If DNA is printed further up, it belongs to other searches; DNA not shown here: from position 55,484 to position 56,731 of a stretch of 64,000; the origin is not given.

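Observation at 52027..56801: MmeI-family enzyme tightly linked to an upstream 2TM protein and translationally coupled to a downstream second PD-(D/E)xK protein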

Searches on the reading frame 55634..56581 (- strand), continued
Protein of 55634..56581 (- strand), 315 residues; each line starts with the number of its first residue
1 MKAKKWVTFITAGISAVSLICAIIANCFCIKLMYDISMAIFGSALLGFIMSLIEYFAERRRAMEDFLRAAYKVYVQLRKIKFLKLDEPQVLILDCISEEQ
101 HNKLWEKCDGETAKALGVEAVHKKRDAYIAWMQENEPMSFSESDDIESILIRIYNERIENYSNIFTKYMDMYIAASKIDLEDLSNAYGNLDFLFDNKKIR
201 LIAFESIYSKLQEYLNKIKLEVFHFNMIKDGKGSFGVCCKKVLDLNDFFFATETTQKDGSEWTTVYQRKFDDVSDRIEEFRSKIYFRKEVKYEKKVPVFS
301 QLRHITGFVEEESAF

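Call 49: search_protein_families(library=pfam, proteins=[L124:2572-5988:+, L125:1401-2555:+, L137:1497-2735:+, L116:1708-3384:+, L073:6970-7980:+, L080:6438-8312:+, L132:6836-9901:+, L097:1220-6004:+, L136:1809-4769:+, L050:5964-9221:+], max_evalue=0.0001)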
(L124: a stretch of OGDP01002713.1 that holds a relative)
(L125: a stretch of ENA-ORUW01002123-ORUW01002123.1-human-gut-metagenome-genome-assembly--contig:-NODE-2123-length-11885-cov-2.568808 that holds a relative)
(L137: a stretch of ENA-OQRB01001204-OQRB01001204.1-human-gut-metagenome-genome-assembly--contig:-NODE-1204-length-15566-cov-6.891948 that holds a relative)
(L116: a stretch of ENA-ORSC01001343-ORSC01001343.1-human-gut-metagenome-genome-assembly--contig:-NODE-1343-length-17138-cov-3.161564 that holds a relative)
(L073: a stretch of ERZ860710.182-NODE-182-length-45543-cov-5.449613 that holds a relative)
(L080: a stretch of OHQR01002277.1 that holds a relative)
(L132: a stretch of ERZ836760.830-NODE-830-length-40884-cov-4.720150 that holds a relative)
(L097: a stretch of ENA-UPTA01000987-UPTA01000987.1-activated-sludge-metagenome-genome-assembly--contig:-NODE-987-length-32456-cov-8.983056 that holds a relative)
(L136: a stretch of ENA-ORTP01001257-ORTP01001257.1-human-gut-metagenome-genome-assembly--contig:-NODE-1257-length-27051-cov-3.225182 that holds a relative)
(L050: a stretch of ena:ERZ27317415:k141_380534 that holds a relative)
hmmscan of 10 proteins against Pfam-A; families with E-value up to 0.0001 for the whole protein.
L124:2572-5988:+ (1138 aa): 5 families
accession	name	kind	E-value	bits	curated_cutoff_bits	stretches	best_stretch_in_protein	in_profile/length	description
PF11867.13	T1RH-like_C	-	3.1e-61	208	26.8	1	743-1104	8-328/329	Type I restriction enzyme HindI endonuclease subunit-like, C-terminal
PF18766.7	SWI2_SNF2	-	1.1e-46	159.7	26.7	1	283-515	7-207/221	SWI2/SNF2 ATPase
PF04313.20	HSDR_N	-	1.6e-34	120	25.1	1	13-211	4-197/198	Type I restriction enzyme R protein N terminus (HSDR_N)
PF22679.2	T1R_D3-like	-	7.7e-20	72.3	27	1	648-719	83-156/158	Type I restriction enzyme subunit R domain 3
PF04851.21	ResIII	-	5e-16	59.5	22.5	1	272-465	6-163/164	Type III restriction enzyme, res subunit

L125:1401-2555:+ (384 aa): 1 family
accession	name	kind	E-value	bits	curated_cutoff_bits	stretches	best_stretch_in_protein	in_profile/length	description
PF01420.25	Methylase_S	-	8.4e-11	42.8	22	1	285-369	86-168/168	Type I restriction modification DNA specificity domain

L137:1497-2735:+ (412 aa): 1 family
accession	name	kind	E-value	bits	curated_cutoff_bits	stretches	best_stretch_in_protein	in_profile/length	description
PF01420.25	Methylase_S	-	6.7e-39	134.2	22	2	7-190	8-168/168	Type I restriction modification DNA specificity domain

L116:1708-3384:+ (558 aa): 4 families
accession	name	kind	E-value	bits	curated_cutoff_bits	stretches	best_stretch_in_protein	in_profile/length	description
PF02384.22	N6_Mtase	-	1.6e-87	294.2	20.4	1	188-512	2-305/311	N-6 DNA Methylase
PF12161.14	HsdM_N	-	5.1e-10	40.5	24.5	1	37-176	2-134/135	HsdM N-terminal domain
PF07669.17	Eco57I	-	1.1e-05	26.1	25.3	0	304-397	70-165/171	Eco57I restriction-modification methylase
PF01170.24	UPF0020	-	2.9e-05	24.3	22.3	0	232-318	29-131/197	RMKL-like, methyltransferase domain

L073:6970-7980:+ (336 aa): 1 family
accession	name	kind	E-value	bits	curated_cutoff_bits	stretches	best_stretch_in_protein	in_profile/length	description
PF07751.16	Abi_2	-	5.5e-38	131.5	25.6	1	33-227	2-183/184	Abi-like protein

L080:6438-8312:+ (624 aa): 1 family
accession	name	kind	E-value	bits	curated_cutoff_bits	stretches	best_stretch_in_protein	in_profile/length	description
PF07693.20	KAP_NTPase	-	2e-45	155.8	20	1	16-387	2-292/293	KAP family P-loop domain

L132:6836-9901:+ (1021 aa): 6 families
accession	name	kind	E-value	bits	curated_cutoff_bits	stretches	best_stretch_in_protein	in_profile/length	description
PF11907.13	DUF3427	-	9.5e-94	314.2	27.7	1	736-1018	1-279/280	Domain of unknown function (DUF3427)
PF04851.21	ResIII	-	1.5e-38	132.7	22.5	1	255-404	2-163/164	Type III restriction enzyme, res subunit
PF18766.7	SWI2_SNF2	-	2.4e-11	44.2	26.7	1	281-456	23-203/221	SWI2/SNF2 ATPase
PF13091.12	PLDc_2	-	2.5e-11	44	27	1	107-205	37-132/132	PLD-like domain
PF00271.37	Helicase_C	-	3e-11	44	23.5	1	491-591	15-108/110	Helicase conserved C-terminal domain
PF00270.35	DEAD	-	4.2e-09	36.8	26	1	260-405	3-162/167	DEAD/DEAH box helicase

L097:1220-6004:+ (1594 aa): 3 families
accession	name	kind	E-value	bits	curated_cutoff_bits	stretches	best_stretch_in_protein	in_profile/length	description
PF07669.17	Eco57I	-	1.3e-12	48.5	25.3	1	917-954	48-85/171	Eco57I restriction-modification methylase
PF02384.22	N6_Mtase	-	1.9e-05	24.6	20.4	0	525-647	14-101/311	N-6 DNA Methylase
PF20473.4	MmeI_Mtase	-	9e-05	22.2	27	0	563-646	15-85/259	MmeI, DNA-methyltransferase domain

L136:1809-4769:+ (986 aa): 3 families
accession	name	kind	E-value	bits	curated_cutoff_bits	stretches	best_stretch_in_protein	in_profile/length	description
PF19778.5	RE_endonuc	-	2.2e-27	95.5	23.4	1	863-971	2-105/108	Endonuclease domain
PF04851.21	ResIII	-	3.7e-16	59.9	22.5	1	13-256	6-163/164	Type III restriction enzyme, res subunit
PF00270.35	DEAD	-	6.1e-05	23.2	26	0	79-112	19-53/167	DEAD/DEAH box helicase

L050:5964-9221:+ (1085 aa): 4 families
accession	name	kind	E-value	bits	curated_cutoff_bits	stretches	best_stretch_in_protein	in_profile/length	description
PF18135.7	Type_ISP_C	-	7e-56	190.2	25.9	1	732-1059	1-320/342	Type ISP C-terminal specificity domain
PF02384.22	N6_Mtase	-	2.9e-07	30.6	20.4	0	410-447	46-83/311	N-6 DNA Methylase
PF07669.17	Eco57I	-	4.2e-06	27.4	25.3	1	534-635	68-165/171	Eco57I restriction-modification methylase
PF20473.4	MmeI_Mtase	-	4.4e-05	23.2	27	0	408-608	17-200/259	MmeI, DNA-methyltransferase domain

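Call 50: search_protein_families(library=pfam, proteins=[L051:5064-5846:+, L142:1872-3677:+, L095:1466-2686:+, L131:7377-8324:+, L090:1664-3643:+, L091:3672-4859:+, L086:1679-2851:+, L113:3201-4997:+, L113:5010-5915:+, L087:924-2852:+], max_evalue=0.0001)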
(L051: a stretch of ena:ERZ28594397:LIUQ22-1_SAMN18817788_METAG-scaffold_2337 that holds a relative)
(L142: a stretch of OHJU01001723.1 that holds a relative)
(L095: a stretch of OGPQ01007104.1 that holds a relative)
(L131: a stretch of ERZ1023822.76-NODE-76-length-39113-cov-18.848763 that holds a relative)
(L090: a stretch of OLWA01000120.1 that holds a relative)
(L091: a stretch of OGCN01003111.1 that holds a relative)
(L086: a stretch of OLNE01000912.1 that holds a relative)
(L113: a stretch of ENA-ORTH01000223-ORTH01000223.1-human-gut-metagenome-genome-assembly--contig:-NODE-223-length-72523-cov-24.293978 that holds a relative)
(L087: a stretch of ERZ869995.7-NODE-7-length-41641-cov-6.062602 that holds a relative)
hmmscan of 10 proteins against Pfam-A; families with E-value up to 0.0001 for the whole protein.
L051:5064-5846:+ (260 aa): 0 families

L142:1872-3677:+ (601 aa): 2 families
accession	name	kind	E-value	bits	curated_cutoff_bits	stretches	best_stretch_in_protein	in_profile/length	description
PF14907.12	NTP_transf_5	-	5e-44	151.2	31.2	1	225-471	2-248/249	Uncharacterised nucleotidyltransferase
PF04892.17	VanZ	-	4.1e-16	60.2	30.1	1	86-183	31-122/126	VanZ like family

L095:1466-2686:+ (406 aa): 1 family
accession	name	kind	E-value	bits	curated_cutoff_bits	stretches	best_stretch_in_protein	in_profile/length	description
PF04326.19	SLFN_AlbA_2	-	2.1e-11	44.8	25.3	1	43-173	1-116/118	Schlafen, AlbA_2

L131:7377-8324:+ (315 aa): 1 family
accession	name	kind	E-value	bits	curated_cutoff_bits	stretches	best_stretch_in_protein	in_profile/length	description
PF12784.13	PDDEXK_2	-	6.8e-05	23.1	27.4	0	91-184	48-135/229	PD-(D/E)XK nuclease family transposase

L090:1664-3643:+ (659 aa): 1 family
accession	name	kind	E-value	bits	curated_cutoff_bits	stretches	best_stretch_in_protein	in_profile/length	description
PF07693.20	KAP_NTPase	-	4.2e-10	39.8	20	1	13-190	6-204/293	KAP family P-loop domain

L091:3672-4859:+ (395 aa): 0 families

L086:1679-2851:+ (390 aa): 1 family
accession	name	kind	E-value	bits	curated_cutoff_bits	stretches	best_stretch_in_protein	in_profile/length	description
PF12686.12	DUF3800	-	1.6e-08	35.9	21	1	28-308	2-147/149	Protein of unknown function (DUF3800)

L113:3201-4997:+ (598 aa): 1 family
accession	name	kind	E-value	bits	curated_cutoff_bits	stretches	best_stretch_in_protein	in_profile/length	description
PF13589.12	HATPase_c_3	-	5e-19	69.1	25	1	28-153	3-123/137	Histidine kinase-, DNA gyrase B-, and HSP90-like ATPase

L113:5010-5915:+ (301 aa): 2 families
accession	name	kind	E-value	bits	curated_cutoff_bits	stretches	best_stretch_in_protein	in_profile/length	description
PF13091.12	PLDc_2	-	1.2e-11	45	27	1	16-139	4-128/132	PLD-like domain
PF00614.28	PLDc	-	1.5e-05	25.3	21.9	1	87-105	5-23/28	Phospholipase D Active site motif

L087:924-2852:+ (642 aa): 0 families

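Call 55: fold_search(model_id=the predicted structure, library=pdb)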
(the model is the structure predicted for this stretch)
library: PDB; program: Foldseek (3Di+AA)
matches with E <= 10: 181; with E <= 0.001: 0
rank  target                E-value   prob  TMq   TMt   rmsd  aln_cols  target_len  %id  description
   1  9dd2                  6.1e-02  0.16  0.13  0.15  25.8       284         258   14  Crystal Structure of Designed allosteric facilitated dissociation switch AS5 (released 2025-08-20)
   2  9dd3_A                6.4e-02  0.15  0.13  0.14  25.9       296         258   14  Crystal Structure of Designed allosteric facilitated dissociation switch AS5 in complex state HE (released 2025-08-20)
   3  9dd1_A                7.5e-02  0.12  0.12  0.14  25.2       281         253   14  Designed allosteric facilitated dissociation switch AS1 in complex state THE with methylated lysines (released 2025-08-20)
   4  9dcx                  7.9e-02  0.13  0.13  0.15  24.5       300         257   12  Crystal Structure of designed allosteric facilitated dissociation switch AS1 (released 2025-08-20)
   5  6iv3_B                1.5e-01  0.13  0.13  0.15  21.7       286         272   13  Crystal structure of a bacterial Bestrophin homolog from Klebsiella pneumoniae with a mutation W252A (released 2019-11-13)
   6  9dd0_C                1.6e-01  0.14  0.13  0.15  22.8       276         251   10  Designed allosteric facilitated dissociation switch AS1 in complex state TH with methylated lysines, crystal #2 (released 2025-08-20)
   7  9olq_J                1.8e-01  0.10  0.12  0.14  23.9       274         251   13  Designed allosteric facilitated dissociation switch AS1_K46L_E50W_K172W_E173Y in complex state THE (released 2025-08-20)
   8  9dcy_A                1.8e-01  0.08  0.11  0.13  25.6       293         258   12  Crystal Structure of Designed allosteric facilitated dissociation switch AS1 in complex state HE (released 2025-08-20)
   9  8r5s_A                1.9e-01  0.35  0.21  0.27  25.3       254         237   14  t113 - De-novo designed soluble homotetramer (released 2024-11-27)
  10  6ivw_C                1.9e-01  0.10  0.13  0.15  21.7       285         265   15  Crystal structure of a bacterial Bestrophin homolog from Klebsiella pneumoniae with a mutation D269A (released 2019-11-13)
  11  9olq_G                1.9e-01  0.08  0.12  0.14  25.2       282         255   13  Designed allosteric facilitated dissociation switch AS1_K46L_E50W_K172W_E173Y in complex state THE (released 2025-08-20)
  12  7mwr_B                2.1e-01  0.10  0.12  0.14  21.4       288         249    9  Structure of De Novo designed beta sheet heterodimer LHD101A53/B4 (released 2022-01-19)
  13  6ivp_B                2.2e-01  0.11  0.13  0.15  22.0       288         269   14  Crystal structure of a membrane protein P262A (released 2019-11-06)
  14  9olq_A                2.4e-01  0.07  0.11  0.13  25.7       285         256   13  Designed allosteric facilitated dissociation switch AS1_K46L_E50W_K172W_E173Y in complex state THE (released 2025-08-20)
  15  7mwr_A                2.8e-01  0.10  0.12  0.15  17.8       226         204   11  Structure of De Novo designed beta sheet heterodimer LHD101A53/B4 (released 2022-01-19)
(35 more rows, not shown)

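Call 76: search_protein_families(library=phrogs, proteins=[window:55634-56581:-], max_evalue=0.01)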
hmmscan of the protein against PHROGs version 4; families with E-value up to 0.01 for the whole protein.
window:55634-56581:- (315 aa): 0 families

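Call 84: fold_search(model_id=the predicted structure, library=viral)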
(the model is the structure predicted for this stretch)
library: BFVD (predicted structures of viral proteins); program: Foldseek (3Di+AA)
matches with E <= 10: 176; with E <= 0.001: 0
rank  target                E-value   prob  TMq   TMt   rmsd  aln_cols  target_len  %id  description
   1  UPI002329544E         2.1e-01  0.06  0.10  0.06  25.8       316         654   12  (no name look-up for this kind of identifier)
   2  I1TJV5                2.2e-01  0.13  0.13  0.17  22.1       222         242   13  (no name in the UniProt tables at hand)
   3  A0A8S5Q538            3.1e-01  0.10  0.13  0.06  17.6       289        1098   12  Intein splicing domain [Siphoviridae sp. ctHiz26]
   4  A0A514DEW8            3.9e-01  0.98  0.11  0.09   5.9        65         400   11  Uncharacterized protein [Streptomyces phage Dubu]
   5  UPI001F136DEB         4.5e-01  0.28  0.14  0.28  16.6       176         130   10  (no name look-up for this kind of identifier)
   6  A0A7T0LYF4            4.5e-01  0.07  0.13  0.08  23.6       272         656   11  (no name in the UniProt tables at hand)
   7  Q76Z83                5.5e-01  0.97  0.12  0.54   2.6        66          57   11  Uncharacterized protein [Aeromonas phage Aeh1]
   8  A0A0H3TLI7            5.8e-01  0.38  0.16  0.28   9.2       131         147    9  (no name in the UniProt tables at hand)
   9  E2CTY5                6.1e-01  0.54  0.30  0.23  14.2       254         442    9  ORF40L [Turbot reddish body iridovirus]
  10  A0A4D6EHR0            6.5e-01  0.07  0.13  0.09  24.8       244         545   15  Uncharacterized protein [Pandoravirus celtis]
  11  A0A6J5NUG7            8.8e-01  0.08  0.17  0.12  32.4       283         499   11  Uncharacterized protein [uncultured Caudovirales phage]
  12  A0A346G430            9.8e-01  0.04  0.12  0.11  35.2       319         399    8  (no name in the UniProt tables at hand)
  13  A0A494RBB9            1.1e+00  0.04  0.12  0.13  19.7       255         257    9  (no name in the UniProt tables at hand)
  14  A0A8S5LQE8            1.2e+00  0.16  0.11  0.25  19.9       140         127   12  Uncharacterized protein [Siphoviridae sp. ctVFv13]
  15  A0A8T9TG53            1.2e+00  0.05  0.14  0.10  27.0       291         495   13  (no name in the UniProt tables at hand)
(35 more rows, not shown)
